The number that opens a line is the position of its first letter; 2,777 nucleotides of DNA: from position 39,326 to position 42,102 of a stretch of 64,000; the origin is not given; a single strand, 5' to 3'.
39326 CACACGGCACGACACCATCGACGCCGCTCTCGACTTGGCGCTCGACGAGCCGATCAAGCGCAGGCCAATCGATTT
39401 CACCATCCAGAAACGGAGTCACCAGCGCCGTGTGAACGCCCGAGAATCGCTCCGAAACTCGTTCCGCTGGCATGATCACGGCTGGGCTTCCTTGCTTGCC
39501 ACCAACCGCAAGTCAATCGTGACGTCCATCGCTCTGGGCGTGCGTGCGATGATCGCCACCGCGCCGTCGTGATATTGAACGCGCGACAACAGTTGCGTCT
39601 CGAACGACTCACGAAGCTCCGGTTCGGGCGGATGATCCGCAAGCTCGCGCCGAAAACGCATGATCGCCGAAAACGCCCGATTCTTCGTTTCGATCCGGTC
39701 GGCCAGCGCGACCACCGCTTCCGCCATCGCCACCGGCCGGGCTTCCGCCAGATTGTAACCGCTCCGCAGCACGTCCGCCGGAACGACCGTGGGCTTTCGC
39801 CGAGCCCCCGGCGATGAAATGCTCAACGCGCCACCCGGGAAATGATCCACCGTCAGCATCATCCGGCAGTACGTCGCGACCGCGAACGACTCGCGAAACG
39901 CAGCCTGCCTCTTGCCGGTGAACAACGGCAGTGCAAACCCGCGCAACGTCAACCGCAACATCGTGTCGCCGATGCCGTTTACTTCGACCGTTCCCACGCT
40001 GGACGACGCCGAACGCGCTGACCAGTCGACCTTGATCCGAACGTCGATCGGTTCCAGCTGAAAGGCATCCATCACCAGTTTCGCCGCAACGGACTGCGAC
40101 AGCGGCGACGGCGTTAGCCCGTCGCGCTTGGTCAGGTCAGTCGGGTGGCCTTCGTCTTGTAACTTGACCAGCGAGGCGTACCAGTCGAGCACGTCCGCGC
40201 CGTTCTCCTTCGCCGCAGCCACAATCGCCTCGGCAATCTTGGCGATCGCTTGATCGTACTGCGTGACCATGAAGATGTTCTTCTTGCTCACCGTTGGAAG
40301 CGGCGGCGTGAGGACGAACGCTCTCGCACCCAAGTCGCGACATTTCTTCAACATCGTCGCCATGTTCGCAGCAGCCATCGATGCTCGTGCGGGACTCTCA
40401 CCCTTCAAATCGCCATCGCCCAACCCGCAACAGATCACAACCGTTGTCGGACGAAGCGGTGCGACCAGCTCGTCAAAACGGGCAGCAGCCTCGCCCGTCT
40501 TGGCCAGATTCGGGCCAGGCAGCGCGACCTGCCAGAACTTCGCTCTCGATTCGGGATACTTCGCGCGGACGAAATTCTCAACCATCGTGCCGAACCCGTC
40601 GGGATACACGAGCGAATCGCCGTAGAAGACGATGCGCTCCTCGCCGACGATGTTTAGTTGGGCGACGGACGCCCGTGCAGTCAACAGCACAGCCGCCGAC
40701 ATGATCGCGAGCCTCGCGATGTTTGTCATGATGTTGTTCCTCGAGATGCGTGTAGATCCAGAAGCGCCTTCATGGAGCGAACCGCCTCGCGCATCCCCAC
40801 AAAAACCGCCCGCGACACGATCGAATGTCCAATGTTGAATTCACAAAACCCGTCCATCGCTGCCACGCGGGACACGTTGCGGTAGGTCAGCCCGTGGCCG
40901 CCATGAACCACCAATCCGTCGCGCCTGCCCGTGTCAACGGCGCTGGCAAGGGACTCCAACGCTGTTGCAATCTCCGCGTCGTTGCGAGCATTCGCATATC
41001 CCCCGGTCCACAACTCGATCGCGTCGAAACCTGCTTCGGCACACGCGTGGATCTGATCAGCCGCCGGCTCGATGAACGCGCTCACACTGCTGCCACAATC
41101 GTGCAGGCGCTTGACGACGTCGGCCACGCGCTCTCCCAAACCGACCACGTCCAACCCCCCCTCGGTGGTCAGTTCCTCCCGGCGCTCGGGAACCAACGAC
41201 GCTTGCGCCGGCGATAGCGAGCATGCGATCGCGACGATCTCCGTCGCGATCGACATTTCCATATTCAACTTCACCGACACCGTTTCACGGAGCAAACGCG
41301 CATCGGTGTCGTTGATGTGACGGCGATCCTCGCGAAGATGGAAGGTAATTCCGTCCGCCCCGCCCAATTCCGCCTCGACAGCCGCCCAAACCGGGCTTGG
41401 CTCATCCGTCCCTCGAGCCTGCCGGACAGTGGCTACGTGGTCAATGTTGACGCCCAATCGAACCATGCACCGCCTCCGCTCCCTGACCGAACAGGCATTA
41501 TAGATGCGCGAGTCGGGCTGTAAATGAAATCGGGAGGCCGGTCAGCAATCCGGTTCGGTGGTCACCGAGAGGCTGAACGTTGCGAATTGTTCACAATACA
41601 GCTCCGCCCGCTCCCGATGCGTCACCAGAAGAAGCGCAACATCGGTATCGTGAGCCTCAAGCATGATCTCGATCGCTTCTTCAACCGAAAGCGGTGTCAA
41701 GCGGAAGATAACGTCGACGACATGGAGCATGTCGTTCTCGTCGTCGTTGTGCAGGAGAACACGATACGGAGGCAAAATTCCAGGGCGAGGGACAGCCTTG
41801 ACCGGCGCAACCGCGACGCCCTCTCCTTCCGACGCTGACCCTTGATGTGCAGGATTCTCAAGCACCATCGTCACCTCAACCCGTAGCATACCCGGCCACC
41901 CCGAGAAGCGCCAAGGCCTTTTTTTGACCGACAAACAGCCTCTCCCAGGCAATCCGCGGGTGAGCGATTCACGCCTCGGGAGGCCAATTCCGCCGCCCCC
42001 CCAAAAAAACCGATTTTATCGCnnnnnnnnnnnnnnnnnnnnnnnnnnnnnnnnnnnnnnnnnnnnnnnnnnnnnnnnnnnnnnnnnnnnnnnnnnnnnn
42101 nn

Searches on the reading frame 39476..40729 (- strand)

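Call 41: search_protein_families(library=pfam, proteins=[window:39476-40729:-], max_evalue=0.001)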
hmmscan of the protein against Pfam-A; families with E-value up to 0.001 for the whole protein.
window:39476-40729:- (417 aa): 1 family
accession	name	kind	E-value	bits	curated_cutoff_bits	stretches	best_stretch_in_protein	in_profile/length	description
PF13472.12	Lipase_GDSL_2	-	8.1e-10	39.9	32.9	1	35-198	1-162/178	GDSL-like Lipase/Acylhydrolase family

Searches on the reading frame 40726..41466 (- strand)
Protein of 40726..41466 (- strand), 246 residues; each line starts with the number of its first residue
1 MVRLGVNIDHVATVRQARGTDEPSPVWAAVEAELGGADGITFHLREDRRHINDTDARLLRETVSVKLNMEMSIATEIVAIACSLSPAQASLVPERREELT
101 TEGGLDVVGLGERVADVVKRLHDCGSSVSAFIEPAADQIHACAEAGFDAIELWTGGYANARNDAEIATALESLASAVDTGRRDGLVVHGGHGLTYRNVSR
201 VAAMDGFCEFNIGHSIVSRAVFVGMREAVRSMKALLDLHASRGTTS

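Call 41: search_protein_families(library=pfam, proteins=[window:40726-41466:-], max_evalue=0.001)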
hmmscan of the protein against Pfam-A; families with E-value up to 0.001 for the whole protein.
window:40726-41466:- (246 aa): 1 family
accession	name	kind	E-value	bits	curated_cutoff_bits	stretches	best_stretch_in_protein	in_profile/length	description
PF03740.19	PdxJ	-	1.5e-89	299.6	24.5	1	3-235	1-233/234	Pyridoxal phosphate biosynthesis protein PdxJ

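Call 90: find_homologous_proteins(query=window:40726-41466:-, max_evalue=1e-30)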
Query window:40726-41466:- (246 aa): 8000 proteins with E <= 1e-30 among 8000 candidates; the best 120 are listed.
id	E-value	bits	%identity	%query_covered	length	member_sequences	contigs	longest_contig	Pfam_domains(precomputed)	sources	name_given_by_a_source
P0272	7.3e-155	531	100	100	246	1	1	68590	PF03740.20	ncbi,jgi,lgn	-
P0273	4.8e-121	420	81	98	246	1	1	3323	PF03740.20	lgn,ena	-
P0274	3.7e-114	398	78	98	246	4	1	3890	PF03740.20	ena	-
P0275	8.8e-113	393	77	98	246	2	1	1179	PF03740.20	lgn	-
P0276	3.2e-112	392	77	100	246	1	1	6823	PF03740.20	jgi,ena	-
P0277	2.7e-111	389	77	98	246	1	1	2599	PF03740.20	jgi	-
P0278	1.2e-110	386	75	98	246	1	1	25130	PF03740.20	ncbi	-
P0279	2.4e-109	382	73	99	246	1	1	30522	PF03740.20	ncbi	-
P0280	3.4e-109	382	74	98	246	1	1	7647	PF03740.20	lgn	-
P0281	4.6e-109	381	74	98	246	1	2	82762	PF03740.20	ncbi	ncbi:MAG: pyridoxine 5'-phosphate synthase [Phycisphaerae bacterium]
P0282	6.6e-109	381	75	96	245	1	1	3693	PF03740.20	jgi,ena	-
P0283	1.3e-108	380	74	98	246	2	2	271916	PF03740.20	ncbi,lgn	-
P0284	3.3e-108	378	74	98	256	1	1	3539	PF03740.20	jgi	jgi:pyridoxine 5-phosphate synthase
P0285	5.7e-108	378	76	98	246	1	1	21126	PF03740.20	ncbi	-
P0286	3.1e-107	375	73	98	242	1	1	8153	PF03740.20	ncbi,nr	ncbi:MAG: pyridoxine 5'-phosphate synthase [Planctomycetota bacterium]|nr:MAG: pyridoxine 5'-phospha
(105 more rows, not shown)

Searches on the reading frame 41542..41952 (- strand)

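Call 41: search_protein_families(library=pfam, proteins=[window:41542-41952:-], max_evalue=0.001)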
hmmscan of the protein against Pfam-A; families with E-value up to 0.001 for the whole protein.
window:41542-41952:- (136 aa): 1 family
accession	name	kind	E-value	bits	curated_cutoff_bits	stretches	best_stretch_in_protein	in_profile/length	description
PF02617.22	ClpS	-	4.1e-15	55.8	23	1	61-125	4-68/80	ATP-dependent Clp protease adaptor protein ClpS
